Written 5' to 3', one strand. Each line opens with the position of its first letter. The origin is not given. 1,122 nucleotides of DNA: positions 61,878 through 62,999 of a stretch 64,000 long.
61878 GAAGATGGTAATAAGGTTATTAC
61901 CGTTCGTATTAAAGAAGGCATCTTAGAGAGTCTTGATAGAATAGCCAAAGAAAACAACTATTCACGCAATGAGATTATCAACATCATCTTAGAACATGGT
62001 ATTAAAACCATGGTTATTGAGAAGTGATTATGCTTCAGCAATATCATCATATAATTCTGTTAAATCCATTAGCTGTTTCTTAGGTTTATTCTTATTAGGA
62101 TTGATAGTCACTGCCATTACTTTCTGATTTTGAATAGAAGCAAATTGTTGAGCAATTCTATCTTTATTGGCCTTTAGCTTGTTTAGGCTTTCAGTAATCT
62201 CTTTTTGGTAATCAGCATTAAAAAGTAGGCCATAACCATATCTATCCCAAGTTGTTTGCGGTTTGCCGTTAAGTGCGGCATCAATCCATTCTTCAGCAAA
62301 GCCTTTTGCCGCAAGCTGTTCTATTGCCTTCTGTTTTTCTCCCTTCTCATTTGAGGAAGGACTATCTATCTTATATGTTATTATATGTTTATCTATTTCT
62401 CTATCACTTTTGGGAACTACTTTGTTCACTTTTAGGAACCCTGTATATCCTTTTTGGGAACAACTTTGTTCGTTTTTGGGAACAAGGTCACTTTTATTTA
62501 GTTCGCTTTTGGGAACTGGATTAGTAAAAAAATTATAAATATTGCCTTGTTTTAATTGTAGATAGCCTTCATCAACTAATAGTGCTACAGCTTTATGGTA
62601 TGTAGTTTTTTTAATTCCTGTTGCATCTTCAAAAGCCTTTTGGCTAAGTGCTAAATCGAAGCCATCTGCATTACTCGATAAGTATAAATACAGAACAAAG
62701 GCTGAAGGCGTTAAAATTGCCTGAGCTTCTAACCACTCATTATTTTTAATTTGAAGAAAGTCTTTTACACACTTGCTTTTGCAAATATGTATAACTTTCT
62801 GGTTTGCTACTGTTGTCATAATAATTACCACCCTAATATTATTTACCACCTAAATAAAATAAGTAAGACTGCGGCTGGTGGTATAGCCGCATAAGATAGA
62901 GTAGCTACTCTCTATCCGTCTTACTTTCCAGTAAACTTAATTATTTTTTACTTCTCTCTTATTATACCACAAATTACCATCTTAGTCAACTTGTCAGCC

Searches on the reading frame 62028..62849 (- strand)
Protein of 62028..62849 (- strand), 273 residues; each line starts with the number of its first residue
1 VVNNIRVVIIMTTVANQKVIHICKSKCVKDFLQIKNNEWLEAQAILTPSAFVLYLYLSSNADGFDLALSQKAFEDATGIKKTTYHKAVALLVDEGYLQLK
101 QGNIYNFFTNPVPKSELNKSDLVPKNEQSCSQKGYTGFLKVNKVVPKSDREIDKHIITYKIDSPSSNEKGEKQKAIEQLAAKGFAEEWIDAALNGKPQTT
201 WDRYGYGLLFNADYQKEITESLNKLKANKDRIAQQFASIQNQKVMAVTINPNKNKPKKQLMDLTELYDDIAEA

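Call 23: search_protein_families(library=pfam, proteins=[window:62028-62849:-])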
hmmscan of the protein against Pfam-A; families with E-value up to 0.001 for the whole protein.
window:62028-62849:- (273 aa): 2 families
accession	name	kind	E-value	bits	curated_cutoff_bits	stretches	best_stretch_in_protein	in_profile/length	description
PF13730.12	HTH_36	-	0.00015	21.9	25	1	46-97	3-55/55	Helix-turn-helix domain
PF12802.13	MarR_2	-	0.00059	20.4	27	0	47-99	4-52/61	MarR family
